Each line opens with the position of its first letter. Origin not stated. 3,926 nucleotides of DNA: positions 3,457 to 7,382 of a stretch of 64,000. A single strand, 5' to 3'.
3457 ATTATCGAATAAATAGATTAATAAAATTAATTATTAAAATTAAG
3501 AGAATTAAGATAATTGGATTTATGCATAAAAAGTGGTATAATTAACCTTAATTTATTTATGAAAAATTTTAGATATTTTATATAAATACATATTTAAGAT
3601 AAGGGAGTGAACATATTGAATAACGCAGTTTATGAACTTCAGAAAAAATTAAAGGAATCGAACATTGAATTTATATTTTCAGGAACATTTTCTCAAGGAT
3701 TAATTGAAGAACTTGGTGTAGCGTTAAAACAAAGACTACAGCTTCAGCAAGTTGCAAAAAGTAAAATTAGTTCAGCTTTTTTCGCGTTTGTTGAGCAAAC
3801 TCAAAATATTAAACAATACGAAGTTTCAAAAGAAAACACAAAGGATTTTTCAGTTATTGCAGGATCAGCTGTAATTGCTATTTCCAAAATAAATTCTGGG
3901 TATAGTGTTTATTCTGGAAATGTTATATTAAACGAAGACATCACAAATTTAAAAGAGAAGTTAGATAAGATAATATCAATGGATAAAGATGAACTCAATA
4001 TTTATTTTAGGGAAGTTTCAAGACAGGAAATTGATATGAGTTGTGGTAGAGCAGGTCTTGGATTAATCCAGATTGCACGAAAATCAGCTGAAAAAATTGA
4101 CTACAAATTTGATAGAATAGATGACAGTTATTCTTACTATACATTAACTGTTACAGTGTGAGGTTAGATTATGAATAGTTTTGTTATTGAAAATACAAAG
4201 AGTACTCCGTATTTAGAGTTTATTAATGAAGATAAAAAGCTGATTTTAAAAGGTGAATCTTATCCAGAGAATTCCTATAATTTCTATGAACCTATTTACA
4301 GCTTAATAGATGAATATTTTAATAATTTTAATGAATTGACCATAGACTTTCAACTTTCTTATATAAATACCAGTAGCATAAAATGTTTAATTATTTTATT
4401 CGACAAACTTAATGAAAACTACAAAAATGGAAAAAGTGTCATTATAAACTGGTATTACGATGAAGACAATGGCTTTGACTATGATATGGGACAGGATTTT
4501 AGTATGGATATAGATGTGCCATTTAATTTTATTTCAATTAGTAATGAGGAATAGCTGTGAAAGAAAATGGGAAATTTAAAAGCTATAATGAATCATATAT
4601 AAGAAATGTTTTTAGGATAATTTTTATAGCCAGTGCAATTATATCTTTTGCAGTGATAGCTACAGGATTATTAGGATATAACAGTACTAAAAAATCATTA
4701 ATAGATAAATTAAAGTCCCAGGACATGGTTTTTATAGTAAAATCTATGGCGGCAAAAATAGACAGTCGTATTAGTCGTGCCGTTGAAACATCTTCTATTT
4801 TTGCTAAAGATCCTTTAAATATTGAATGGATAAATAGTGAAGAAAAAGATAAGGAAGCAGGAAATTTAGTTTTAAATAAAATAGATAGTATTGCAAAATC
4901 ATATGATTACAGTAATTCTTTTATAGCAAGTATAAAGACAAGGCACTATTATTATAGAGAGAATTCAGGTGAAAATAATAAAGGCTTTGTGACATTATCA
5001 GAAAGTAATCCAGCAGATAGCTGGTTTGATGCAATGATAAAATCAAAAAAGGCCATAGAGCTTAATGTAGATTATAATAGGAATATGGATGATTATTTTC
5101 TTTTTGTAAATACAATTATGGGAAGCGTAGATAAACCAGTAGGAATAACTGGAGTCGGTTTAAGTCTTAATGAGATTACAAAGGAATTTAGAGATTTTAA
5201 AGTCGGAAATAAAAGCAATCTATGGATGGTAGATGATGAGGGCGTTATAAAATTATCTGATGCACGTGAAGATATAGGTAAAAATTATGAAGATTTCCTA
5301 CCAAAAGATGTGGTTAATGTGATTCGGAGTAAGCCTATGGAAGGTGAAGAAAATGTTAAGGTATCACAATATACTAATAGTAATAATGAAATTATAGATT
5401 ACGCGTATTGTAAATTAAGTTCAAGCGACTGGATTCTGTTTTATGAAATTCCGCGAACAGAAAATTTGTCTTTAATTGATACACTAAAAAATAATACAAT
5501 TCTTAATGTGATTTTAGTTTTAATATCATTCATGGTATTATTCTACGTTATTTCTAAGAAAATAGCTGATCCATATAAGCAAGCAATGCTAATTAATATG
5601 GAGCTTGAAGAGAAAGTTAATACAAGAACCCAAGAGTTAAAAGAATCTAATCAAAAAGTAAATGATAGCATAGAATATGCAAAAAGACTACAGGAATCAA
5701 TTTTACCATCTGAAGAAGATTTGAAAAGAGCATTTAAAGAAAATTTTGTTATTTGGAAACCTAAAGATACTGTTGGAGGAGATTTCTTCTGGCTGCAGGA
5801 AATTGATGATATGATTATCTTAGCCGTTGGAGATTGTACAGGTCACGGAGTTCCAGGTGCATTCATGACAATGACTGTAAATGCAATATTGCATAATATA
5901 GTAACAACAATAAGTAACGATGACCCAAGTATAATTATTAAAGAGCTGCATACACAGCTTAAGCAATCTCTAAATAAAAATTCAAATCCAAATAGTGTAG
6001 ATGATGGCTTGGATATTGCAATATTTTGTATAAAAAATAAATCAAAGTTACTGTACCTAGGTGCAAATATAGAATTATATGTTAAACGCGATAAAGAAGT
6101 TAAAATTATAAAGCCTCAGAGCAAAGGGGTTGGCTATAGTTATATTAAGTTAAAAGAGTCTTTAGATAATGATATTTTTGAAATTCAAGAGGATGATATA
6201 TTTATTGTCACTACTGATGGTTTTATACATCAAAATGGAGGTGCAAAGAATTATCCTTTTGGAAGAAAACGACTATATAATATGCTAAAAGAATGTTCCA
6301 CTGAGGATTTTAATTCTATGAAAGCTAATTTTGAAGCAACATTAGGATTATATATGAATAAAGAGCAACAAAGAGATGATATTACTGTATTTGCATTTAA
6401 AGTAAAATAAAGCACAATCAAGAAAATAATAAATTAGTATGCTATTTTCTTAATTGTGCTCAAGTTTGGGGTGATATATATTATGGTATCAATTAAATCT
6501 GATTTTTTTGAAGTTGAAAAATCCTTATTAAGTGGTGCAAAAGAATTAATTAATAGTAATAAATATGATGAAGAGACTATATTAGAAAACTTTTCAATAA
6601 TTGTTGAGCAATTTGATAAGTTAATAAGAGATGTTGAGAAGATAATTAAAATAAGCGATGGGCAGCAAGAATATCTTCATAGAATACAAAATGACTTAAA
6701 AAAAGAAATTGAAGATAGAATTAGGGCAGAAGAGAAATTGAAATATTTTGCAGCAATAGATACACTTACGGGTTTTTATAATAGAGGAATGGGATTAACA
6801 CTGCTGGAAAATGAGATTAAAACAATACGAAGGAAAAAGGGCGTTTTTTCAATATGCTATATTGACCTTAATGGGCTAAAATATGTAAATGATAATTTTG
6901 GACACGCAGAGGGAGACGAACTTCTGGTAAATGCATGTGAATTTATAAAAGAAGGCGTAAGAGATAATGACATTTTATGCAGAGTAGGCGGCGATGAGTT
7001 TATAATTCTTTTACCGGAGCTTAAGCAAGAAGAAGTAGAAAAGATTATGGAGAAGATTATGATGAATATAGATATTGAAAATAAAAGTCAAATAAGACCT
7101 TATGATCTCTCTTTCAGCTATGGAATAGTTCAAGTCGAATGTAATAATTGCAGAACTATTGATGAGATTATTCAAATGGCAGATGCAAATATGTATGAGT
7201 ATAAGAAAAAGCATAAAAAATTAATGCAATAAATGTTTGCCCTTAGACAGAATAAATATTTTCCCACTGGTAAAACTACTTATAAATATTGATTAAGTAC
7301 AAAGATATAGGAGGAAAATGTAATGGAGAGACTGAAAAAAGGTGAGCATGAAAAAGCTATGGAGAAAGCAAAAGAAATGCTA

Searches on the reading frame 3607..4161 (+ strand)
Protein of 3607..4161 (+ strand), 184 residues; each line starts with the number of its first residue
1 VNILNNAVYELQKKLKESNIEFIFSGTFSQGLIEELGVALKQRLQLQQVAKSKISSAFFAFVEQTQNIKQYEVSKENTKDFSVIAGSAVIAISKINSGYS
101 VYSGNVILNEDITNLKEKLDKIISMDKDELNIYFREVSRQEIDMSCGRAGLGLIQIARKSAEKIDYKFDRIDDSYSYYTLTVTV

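Call 70: search_protein_families(library=pfam, proteins=[window:3607-4161:+], max_evalue=0.00001)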
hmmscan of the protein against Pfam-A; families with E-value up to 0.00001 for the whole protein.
window:3607-4161:+ (184 aa): 1 family
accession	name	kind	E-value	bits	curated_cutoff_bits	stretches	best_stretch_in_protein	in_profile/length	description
PF19788.4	DUF6272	-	2.1e-35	121.8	26.6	1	44-178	2-134/134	Family of unknown function (DUF6272)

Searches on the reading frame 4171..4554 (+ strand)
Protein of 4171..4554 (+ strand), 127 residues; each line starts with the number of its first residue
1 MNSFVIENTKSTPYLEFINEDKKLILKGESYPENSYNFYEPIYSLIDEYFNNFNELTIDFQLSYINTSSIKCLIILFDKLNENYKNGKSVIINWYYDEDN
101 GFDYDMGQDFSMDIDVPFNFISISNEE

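Call 70: search_protein_families(library=pfam, proteins=[window:4171-4554:+], max_evalue=0.00001)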
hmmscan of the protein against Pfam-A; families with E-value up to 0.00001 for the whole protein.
window:4171-4554:+ (127 aa): 1 family
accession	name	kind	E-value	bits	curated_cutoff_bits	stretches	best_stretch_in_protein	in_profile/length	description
PF09345.15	SiaC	-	1.4e-36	125.2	24.5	1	6-122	1-119/120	SiaC family regulatory phosphoprotein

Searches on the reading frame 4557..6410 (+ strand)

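Call 70: search_protein_families(library=pfam, proteins=[window:4557-6410:+], max_evalue=0.00001)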
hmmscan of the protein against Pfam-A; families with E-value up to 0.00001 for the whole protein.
window:4557-6410:+ (617 aa): 2 families
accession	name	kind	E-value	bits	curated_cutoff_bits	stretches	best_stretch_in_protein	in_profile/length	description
PF07228.17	SpoIIE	-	2.4e-17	63.9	25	1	419-616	4-191/192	Stage II sporulation protein E (SpoIIE)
PF02743.24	dCache_1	-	1.2e-09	38.5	45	1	56-296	10-239/240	Cache domain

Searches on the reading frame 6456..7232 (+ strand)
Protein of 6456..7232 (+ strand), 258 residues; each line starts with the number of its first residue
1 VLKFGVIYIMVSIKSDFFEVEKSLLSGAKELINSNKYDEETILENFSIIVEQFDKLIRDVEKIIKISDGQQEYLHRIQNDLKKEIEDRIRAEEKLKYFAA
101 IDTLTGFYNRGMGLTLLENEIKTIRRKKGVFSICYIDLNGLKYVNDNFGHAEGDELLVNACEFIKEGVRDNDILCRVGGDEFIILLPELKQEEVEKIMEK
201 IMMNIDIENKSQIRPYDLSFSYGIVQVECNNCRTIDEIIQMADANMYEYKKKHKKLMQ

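Call 70: search_protein_families(library=pfam, proteins=[window:6456-7232:+], max_evalue=0.00001)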
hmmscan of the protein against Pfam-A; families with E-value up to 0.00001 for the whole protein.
window:6456-7232:+ (258 aa): 1 family
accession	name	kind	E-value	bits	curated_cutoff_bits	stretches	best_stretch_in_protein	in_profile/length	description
PF00990.26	GGDEF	-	2.9e-38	131.6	23.8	1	99-254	1-159/161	Diguanylate cyclase, GGDEF domain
